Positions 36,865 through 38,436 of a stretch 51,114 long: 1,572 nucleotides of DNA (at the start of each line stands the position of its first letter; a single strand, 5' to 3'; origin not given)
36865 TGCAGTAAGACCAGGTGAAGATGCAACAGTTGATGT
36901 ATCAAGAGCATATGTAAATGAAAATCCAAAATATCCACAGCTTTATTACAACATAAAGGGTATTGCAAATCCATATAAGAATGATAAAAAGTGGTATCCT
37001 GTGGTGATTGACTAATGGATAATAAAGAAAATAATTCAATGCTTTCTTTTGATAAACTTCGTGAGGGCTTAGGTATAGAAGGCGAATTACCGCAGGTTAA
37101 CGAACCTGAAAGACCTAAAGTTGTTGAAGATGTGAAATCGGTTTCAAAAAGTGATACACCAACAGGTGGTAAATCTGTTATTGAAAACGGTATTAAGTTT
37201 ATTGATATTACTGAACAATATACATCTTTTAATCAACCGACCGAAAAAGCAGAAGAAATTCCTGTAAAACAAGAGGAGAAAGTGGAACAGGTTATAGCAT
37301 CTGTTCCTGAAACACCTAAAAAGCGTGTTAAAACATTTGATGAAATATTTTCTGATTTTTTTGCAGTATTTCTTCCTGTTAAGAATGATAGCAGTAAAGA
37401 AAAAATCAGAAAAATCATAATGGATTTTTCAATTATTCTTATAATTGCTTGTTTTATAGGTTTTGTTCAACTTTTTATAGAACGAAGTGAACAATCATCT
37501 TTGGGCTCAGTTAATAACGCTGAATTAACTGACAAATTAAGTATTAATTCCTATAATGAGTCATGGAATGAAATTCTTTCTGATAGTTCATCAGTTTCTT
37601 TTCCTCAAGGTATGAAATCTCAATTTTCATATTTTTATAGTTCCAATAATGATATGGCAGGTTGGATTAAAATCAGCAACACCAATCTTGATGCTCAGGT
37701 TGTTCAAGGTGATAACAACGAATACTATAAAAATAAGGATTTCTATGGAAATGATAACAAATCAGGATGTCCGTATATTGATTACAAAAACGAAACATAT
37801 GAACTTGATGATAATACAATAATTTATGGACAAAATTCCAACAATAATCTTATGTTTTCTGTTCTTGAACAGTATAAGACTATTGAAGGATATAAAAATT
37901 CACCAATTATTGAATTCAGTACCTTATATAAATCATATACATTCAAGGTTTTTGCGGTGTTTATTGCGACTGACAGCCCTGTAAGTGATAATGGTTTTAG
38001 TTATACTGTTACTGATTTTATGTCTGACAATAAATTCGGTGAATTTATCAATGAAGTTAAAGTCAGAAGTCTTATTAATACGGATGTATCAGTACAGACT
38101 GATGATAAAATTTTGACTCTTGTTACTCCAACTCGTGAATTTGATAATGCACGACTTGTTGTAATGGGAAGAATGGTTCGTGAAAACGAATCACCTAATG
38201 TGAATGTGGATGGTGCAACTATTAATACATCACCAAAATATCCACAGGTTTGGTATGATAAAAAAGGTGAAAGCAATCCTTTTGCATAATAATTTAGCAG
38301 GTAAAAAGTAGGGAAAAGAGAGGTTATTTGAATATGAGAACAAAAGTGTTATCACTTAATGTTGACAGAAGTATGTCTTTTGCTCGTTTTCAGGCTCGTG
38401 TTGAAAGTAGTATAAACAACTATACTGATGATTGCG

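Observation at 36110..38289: Class B sortase translationally coupled to a paralogue that has lost catalytic His and Cys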

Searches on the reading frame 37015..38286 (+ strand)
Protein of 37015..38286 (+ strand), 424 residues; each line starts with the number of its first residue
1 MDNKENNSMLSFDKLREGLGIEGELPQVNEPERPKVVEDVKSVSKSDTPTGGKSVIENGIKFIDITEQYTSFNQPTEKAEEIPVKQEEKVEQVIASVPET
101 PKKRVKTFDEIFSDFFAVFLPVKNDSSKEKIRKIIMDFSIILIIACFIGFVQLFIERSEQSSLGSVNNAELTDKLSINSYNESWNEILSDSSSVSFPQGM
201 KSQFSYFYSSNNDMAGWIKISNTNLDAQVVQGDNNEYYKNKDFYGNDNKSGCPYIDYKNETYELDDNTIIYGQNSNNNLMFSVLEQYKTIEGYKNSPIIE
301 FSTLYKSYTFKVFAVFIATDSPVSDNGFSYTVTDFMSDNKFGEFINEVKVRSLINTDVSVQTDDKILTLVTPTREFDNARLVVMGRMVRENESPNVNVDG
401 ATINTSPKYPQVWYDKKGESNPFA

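Call 4: search_protein_families(library=pfam, proteins=[window:37015-38286:+], max_evalue=0.01)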
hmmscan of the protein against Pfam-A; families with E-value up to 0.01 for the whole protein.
window:37015-38286:+ (424 aa): 1 family
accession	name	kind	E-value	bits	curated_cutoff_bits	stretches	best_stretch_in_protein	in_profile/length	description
PF04203.18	Sortase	-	3.8e-09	36.8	26.6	1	218-388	1-125/125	Sortase domain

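Call 5: search_protein_families(library=ncbifam, proteins=[window:37015-38286:+], max_evalue=0.01)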
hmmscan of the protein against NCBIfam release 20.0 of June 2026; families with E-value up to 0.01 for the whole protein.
window:37015-38286:+ (424 aa): 2 families
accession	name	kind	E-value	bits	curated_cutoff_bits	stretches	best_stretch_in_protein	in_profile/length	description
TIGR03064.1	sortase_srtB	equivalog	4.2e-42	144.1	153.75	1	139-383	7-235/235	class B sortase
NF040525.1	SrtB_LPKTxSAVK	exception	3.4e-12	45.9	200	1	192-392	43-243/261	class B sortase, LPKTxAVK-specific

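Call 7: search_solved_structures(query=window:37015-38286:+, show_alignments=2, max_evalue=0.001)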
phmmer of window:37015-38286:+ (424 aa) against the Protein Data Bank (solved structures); distinct sequences matched with E-value up to 0.001: 15.
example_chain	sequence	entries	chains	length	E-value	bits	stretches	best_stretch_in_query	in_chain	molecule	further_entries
1qwz_A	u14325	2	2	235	7.2e-33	117.4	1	199-389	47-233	NPQTN specific sortase B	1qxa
1ng5_A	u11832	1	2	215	9.4e-33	117.1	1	200-389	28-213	sortase B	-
4lfd_A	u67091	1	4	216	2.1e-32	116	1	198-389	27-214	Sortase B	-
1qx6_A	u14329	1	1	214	2.3e-32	115.8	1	200-389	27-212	NPQTN specific sortase B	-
4ux7_A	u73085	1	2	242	5.8e-29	104.6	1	209-388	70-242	PUTATIVE PEPTIDASE C60B, SORTASE B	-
6kyc_A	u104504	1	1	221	1.5e-28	103.3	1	208-387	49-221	Putative peptidase C60B, sortase B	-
5gyj_A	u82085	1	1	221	3.6e-28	102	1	208-387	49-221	Putative peptidase C60B, sortase B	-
6kyd_A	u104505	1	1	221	2.5e-27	99.2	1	208-387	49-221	Putative peptidase C60B, sortase B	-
2oqw_A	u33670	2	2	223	3.4e-26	95.5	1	200-389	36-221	Sortase B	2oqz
1rz2_A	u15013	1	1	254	1e-25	93.9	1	199-389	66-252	conserved hypothetical protein BA4783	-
5jcv_A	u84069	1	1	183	3.4e-22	82.3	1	210-387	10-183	Lmo2181 protein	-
5yfk_A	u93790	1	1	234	7.7e-20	74.6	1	188-388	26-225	Uncharacterized protein Sortase B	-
5b23_A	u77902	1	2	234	9.1e-20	74.3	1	188-388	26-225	Uncharacterized protein Sortase B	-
3psq_A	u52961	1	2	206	2.6e-15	59.7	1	202-386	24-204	Hypothetical exported protein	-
4y4q_A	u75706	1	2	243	8.3e-14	54.7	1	202-387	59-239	Sortase, SrtB family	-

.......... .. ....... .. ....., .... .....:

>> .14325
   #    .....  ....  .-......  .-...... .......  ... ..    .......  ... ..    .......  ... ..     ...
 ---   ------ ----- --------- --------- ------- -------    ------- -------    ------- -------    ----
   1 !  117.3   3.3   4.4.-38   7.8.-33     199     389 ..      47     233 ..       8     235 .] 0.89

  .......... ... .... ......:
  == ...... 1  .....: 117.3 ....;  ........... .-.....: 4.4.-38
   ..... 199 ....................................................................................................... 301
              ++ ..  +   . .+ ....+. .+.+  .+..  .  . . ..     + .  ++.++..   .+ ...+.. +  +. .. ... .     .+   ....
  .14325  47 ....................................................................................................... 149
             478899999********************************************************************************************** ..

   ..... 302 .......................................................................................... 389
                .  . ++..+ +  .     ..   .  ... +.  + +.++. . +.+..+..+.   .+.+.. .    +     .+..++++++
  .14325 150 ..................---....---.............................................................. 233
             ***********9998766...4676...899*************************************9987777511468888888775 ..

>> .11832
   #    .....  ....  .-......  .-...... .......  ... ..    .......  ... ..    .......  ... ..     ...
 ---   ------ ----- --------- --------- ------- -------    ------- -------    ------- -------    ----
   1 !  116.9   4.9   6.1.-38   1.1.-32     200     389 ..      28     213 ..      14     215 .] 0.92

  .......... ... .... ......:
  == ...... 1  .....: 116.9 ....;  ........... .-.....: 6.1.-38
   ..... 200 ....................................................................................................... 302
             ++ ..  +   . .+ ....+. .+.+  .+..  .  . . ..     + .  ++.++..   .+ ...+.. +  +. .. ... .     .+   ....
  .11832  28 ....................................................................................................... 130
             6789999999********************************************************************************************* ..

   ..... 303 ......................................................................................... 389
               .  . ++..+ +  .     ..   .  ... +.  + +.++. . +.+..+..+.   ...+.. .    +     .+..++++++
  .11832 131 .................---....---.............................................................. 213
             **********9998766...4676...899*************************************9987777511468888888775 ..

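Call 10: find_homologous_proteins(query=window:37015-38286:+, max_evalue=1e-10)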
Query window:37015-38286:+ (424 aa): 352 proteins with E <= 1e-10 among 4272 candidates; the best 120 are listed.
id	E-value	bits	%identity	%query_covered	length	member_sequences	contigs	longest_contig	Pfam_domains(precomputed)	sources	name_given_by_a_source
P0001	1.3e-275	932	100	100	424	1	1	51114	PF04203.19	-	-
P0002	2.1e-248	842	90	100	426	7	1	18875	PF04203.19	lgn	-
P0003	7.3e-240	814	88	100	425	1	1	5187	PF04203.19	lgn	-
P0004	1.3e-239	813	87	100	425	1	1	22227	PF04203.19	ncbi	-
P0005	3.4e-239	812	87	100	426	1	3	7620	PF04203.19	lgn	-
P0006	2.2e-238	809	87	100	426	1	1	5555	PF04203.19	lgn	-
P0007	2.7e-236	802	87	100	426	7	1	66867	PF04203.19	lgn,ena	-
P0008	1.6e-235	800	86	100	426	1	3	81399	PF04203.19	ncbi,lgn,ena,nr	ncbi:MAG: class B sortase [Clostridia bacterium]|nr:class B sortase [Clostridia bacterium]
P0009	6.9e-235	798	86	100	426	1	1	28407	PF04203.19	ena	-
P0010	9.1e-235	797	85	100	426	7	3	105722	PF04203.19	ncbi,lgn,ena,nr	ncbi:MAG: class B sortase [Clostridia bacterium]|nr:class B sortase [Clostridia bacterium]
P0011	1.4e-234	796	85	100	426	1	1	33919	PF04203.19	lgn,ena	-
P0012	5.5e-229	778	84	100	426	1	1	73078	PF04203.19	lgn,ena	-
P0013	7.1e-227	771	83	100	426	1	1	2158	-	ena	-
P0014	4.3e-215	732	80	100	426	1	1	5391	PF04203.19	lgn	-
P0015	5.5e-213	725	79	100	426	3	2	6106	PF04203.19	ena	-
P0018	2.1e-183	628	67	100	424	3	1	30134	PF04203.19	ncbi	-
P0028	8.7e-148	511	59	100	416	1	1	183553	-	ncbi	-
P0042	1.1e-141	491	56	100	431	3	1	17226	PF04203.19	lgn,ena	-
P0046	9.4e-140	484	55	100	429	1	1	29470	PF04203.19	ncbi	-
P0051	6.9e-136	472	52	100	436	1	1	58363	PF04203.19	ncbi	-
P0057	2.3e-130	453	52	100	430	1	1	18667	-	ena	-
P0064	1.2e-126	441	52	100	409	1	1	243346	PF04203.19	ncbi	-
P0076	6.5e-124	432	53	96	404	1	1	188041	-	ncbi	-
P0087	4.2e-120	420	48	100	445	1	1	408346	PF04203.19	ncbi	-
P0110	7.6e-116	406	47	100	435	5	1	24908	PF04203.19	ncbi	-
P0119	9.7e-114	399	46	100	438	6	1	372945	PF04203.19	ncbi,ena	-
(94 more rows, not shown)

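Call 13: find_related_loci(query=window:37015-38286:+, collection=genome_contigs, flank=6000)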
Query window:37015-38286:+ (424 aa) in genome_contigs; peptide patterns used: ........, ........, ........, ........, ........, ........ (x = any residue, [..] = any of these).
66 stretches matched a pattern; 6 encode a relative of the query (tblastn E <= 1e-3); 6 distinct loci.
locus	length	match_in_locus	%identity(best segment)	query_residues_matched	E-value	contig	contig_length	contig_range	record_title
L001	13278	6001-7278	86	1-424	0e+0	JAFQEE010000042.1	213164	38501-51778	MAG: Clostridia bacterium isolate RGIG1738 Goat_Cecum-3__c528311, whole genome shotgun sequence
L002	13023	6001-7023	41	87-424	2e-86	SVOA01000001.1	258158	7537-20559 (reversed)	MAG: Oscillospiraceae bacterium isolate SIG553 NODE_76_length_258158_cov_6.534789, whole genome shotgun sequence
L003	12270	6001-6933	43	113-423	2e-85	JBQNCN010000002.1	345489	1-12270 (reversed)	MAG: Candidatus Fimenecus sp. isolate A40_bin.79 NODE_5_length_345489_cov_39.411876, whole genome shotgun sequence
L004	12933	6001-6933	37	119-423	1e-62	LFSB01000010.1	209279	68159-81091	MAG: Clostridiales bacterium DTU089 scaffold772, whole genome shotgun sequence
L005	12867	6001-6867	34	132-423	1e-54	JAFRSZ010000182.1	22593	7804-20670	MAG: Clostridia bacterium isolate RGIG2773 Goat_Omasum-6__c346424, whole genome shotgun sequence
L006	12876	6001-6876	29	112-423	4e-34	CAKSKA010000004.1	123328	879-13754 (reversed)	MAG: uncultured Eubacteriales bacterium isolate REFINED_METABAT215_TOP10_CONTIGS_1500_ASSEMBLY_K77_MERGED__Hadza_MoBio_h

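Call 17: find_related_loci(query=A1, collection=metagenome_contigs, flank=5000)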
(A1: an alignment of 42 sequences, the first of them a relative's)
Query A1 (424 aa) in metagenome_contigs; peptide patterns used: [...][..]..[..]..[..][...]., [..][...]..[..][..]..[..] (x = any residue, [..] = any of these).
439 stretches matched a pattern; 138 encode a relative of the query (tblastn E <= 1e-3); the best 80 are kept; 80 distinct loci.
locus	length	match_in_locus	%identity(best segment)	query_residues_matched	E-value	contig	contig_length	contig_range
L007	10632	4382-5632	56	1-424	4e-149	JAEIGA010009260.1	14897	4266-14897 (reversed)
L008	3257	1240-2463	57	1-423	3e-144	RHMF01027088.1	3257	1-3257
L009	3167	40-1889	50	1-424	8e-139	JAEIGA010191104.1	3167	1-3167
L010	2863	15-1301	51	1-424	1e-138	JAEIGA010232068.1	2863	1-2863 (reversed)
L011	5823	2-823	74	152-424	1e-129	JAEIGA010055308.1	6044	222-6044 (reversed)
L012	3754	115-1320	52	22-423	3e-129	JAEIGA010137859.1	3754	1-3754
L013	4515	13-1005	61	90-424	1e-126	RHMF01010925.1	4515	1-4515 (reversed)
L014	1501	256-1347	49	51-423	8e-130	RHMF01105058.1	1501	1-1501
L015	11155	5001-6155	41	45-424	2e-98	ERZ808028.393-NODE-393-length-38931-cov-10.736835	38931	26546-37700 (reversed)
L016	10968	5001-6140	41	50-424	7e-98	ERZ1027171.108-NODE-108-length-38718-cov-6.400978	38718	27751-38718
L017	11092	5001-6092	41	61-424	2e-94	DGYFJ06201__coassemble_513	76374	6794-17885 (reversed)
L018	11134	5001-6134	40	62-424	5e-91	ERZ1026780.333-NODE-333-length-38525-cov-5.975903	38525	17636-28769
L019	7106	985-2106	40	62-424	5e-91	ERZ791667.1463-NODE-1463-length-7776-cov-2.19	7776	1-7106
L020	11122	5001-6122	40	62-424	2e-90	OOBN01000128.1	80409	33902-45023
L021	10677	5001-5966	43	105-424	4e-90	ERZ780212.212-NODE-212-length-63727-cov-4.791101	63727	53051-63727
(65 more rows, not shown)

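Call 28: list_cluster_members(proteins=[P0004, P0018, P0028, P0046, P0064, P0076, P0087, P0110, P0119, P0051])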
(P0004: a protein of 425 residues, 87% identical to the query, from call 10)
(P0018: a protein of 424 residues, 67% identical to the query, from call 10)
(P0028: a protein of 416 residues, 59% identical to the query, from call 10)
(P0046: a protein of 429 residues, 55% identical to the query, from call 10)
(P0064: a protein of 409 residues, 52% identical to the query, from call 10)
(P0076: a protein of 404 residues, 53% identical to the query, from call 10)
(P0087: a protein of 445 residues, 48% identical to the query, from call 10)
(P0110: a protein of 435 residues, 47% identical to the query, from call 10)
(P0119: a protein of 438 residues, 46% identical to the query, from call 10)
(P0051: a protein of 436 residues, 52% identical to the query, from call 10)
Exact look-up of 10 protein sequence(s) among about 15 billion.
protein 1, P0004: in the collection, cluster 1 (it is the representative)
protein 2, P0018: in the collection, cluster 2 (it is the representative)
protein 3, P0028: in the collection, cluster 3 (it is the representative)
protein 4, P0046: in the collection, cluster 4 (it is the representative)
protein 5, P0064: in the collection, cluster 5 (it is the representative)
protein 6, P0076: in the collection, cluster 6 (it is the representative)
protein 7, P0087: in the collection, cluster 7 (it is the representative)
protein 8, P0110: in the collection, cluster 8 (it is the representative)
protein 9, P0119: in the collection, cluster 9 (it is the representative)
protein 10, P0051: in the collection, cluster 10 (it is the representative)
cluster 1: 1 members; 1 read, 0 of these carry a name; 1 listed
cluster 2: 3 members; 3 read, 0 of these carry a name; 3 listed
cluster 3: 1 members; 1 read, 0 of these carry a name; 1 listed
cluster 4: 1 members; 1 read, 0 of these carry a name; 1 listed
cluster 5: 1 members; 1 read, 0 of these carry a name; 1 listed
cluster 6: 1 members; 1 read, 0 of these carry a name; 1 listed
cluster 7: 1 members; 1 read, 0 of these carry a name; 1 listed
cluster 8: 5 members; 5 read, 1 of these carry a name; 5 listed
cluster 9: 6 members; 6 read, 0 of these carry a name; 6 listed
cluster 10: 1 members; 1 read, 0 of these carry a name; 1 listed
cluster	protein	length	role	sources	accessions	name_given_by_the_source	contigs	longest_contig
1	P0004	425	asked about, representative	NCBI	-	-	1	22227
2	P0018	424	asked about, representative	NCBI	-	-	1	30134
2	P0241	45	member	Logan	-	-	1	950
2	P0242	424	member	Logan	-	-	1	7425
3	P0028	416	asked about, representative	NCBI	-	-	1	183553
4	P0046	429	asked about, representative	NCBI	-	-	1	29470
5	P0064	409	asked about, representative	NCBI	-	-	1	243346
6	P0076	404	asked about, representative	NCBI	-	-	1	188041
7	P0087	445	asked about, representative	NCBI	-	-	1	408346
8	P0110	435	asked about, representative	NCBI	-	-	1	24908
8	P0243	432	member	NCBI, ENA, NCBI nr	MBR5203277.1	MAG: class B sortase [Clostridia bacterium] | class B sortase [Clostridia bacterium]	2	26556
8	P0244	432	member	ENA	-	-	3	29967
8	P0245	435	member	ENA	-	-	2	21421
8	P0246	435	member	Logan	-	-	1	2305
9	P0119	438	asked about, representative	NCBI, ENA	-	-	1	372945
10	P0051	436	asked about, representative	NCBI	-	-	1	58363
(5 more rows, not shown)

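Call 40: predict_structure(alignment_id=A1)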
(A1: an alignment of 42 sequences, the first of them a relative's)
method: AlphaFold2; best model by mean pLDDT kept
length: 424 residues; sequences in the alignment: 42
mean_pLDDT: 69.9   pTM: 0.55
mean pLDDT of the five models: 69.9, 68.9, 68.6, 68.4, 54.4
residues with pLDDT >= 90: 102; 70-90: 137; 50-70: 85; < 50: 100
segments of 3 or more residues with pLDDT < 50: 1-9, 26-52, 57-59, 67-106, 160-176
pLDDT, mean of each block of 10 residues (from residue 1): 41 63 51 36 33 49 50 34 33 37 48 56 54 72 77 58 39 48 64 71 80 88 87 86 83 90 89 78 91 93 91 91 78 90 93 92 94 85 94 88 86 76 67
secondary structure, 60 per line:
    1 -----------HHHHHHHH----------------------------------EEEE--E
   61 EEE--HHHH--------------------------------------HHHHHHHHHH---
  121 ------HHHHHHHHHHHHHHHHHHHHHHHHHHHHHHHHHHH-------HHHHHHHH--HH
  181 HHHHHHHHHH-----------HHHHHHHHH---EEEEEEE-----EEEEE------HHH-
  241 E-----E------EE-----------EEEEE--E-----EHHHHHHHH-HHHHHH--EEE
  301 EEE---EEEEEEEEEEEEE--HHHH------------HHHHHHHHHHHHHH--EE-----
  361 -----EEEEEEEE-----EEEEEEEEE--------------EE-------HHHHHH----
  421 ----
elements in order: H12-19 E54-57 E60-63 H66-69 H108-117 H127-161 H169-176 H179-190 H202-210 E214-220 E226-230 E267-271 H281-288 H290-295 E298-303 E307-319 H322-325 H338-351 E366-373 E379-387 H411-416

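Call 43: fold_search(model_id=the predicted structure, library=pdb)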
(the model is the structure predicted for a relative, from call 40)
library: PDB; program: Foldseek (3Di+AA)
matches with E <= 10: 377; with E <= 0.001: 127
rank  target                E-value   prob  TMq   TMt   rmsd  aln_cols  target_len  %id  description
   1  4lfd_A                2.9e-20  1.00  0.42  0.80   6.7       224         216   32  Staphylococcus aureus sortase B-substrate complex (released 2014-02-12)
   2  1qx6                  3.3e-20  1.00  0.42  0.81   6.5       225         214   31  Crystal structure of Sortase B complexed with E-64 (released 2004-04-06)
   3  1qwz                  7.0e-20  1.00  0.41  0.73  10.0       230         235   31  Crystal structure of Sortase B from S. aureus complexed with MTSET (released 2004-04-06)
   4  1ng5_A                1.8e-19  1.00  0.42  0.81   4.8       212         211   34  2.0 A crystal structure of Staphylococcus aureus Sortase B (released 2003-09-23)
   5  2oqw                  7.9e-19  1.00  0.41  0.82   1.8       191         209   29  The crystal structure of sortase B from B.anthracis in complex with AAEK1 (released 2007-06-19)
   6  1ng5_B                8.3e-19  1.00  0.41  0.82   4.8       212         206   32  2.0 A crystal structure of Staphylococcus aureus Sortase B (released 2003-09-23)
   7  4ux7_A                2.1e-18  1.00  0.39  0.79   9.9       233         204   30  Structure of a Clostridium difficile sortase (released 2015-04-01)
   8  5yfk                  3.6e-18  1.00  0.41  0.81   1.9       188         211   27  X-ray structure of a mutant form C232S of Clostridium perfringens sortase B (released 2017-10-18)
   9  2oqz                  4.3e-18  1.00  0.42  0.81   2.5       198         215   30  The crystal structure of sortase B from B.anthracis in complex with AAEK2 (released 2007-06-19)
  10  1rz2                  4.9e-18  1.00  0.41  0.80   2.6       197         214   30  1.6A crystal structure of the protein BA4783/Q81L49 (similar to sortase B) from Bacillus anthracis. (released 2004-07-06)
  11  5b23_A                1.6e-17  1.00  0.41  0.92   1.8       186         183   27  X-ray Structure of Clostridium Perfringens Sortase B (released 2016-12-28)
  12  5jcv                  4.0e-16  1.00  0.38  0.89   2.4       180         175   29  Sortase B from Listeria monocytogenes. (released 2016-04-27)
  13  6kyc                  2.5e-15  1.00  0.37  0.83   6.7       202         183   28  Structure of the S207A mutant of Clostridium difficile sortase B (released 2020-02-19)
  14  6kyd                  2.7e-15  1.00  0.37  0.83   2.1       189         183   30  Structure of the R217A mutant of Clostridium difficile sortase B (released 2020-02-19)
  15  5gyj                  7.7e-15  1.00  0.37  0.83   2.2       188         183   30  Structure of catalytically active sortase from Clostridium difficile (released 2017-01-04)
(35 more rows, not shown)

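Call 50: find_encoding_contigs(protein=P0042, flank=6000, max_places=2)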
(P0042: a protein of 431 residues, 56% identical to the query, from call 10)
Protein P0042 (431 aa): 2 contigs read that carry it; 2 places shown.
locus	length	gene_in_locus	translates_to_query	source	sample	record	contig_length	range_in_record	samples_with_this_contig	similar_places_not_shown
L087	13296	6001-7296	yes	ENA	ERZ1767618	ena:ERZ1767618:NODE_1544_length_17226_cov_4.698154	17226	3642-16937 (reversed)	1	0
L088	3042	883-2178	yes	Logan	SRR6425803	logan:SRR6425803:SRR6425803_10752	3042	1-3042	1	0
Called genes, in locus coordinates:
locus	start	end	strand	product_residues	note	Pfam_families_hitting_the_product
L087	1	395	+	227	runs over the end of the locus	?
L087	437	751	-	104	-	-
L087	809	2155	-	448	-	PF20769:YPEB_N, PF14620:YPEB_PepSY1-2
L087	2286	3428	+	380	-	PF00266:Aminotran_5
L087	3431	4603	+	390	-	PF22025:ThiI_fer, PF02926:THUMP, PF02568:ThiI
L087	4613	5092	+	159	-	PF02464:CinA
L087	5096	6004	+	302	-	PF04203:Sortase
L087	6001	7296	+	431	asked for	PF04203:Sortase (weak)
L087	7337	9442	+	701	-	-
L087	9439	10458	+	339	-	PF00106:adh_short, PF01073:3Beta_HSD, PF01370:Epimerase, PF02719:Polysacc_synt_2, PF04321:RmlD_sub_bind, PF07993:NAD_binding_4 (faint), PF08659:KR (weak), PF16363:GDP_Man_Dehyd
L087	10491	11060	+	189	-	PF04011:LemA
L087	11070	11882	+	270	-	PF04536:TPM_phosphatase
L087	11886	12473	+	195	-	PF12710:HAD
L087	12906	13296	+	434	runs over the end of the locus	PF24708:Lip_C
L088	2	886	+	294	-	?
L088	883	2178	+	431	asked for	PF04203:Sortase (weak)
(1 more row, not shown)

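Call 51: find_encoding_contigs(protein=P0057, flank=6000, max_places=2)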
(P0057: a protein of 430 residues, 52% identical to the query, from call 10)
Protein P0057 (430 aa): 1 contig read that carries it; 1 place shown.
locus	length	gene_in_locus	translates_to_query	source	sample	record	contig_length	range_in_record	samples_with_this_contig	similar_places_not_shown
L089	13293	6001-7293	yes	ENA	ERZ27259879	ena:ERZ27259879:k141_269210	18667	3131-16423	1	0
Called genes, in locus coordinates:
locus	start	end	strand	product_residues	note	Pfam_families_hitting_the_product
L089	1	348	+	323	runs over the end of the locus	PF02275:CBAH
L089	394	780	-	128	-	-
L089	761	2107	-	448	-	PF20769:YPEB_N, PF14620:YPEB_PepSY1-2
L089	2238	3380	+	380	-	PF00266:Aminotran_5, PF01212:Beta_elim_lyase (weak)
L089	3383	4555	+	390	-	PF22025:ThiI_fer, PF02926:THUMP, PF02568:ThiI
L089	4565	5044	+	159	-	PF02464:CinA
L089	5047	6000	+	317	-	PF04203:Sortase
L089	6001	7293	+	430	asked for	-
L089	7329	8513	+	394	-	-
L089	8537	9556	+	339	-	PF00106:adh_short, PF01073:3Beta_HSD, PF01370:Epimerase, PF02719:Polysacc_synt_2, PF04321:RmlD_sub_bind, PF07993:NAD_binding_4 (faint), PF08659:KR (weak), PF16363:GDP_Man_Dehyd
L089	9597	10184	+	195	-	PF12710:HAD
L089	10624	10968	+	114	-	-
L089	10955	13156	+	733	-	PF23139:OB_YrrC, PF14490:HHH_RecD2 (weak), PF14520:HHH_5 (weak), PF14490:HHH_RecD2, PF13245:AAA_19, PF13604:AAA_30, PF18335:SH3_13, PF13538:UvrD_C_2, +2 more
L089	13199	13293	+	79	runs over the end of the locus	-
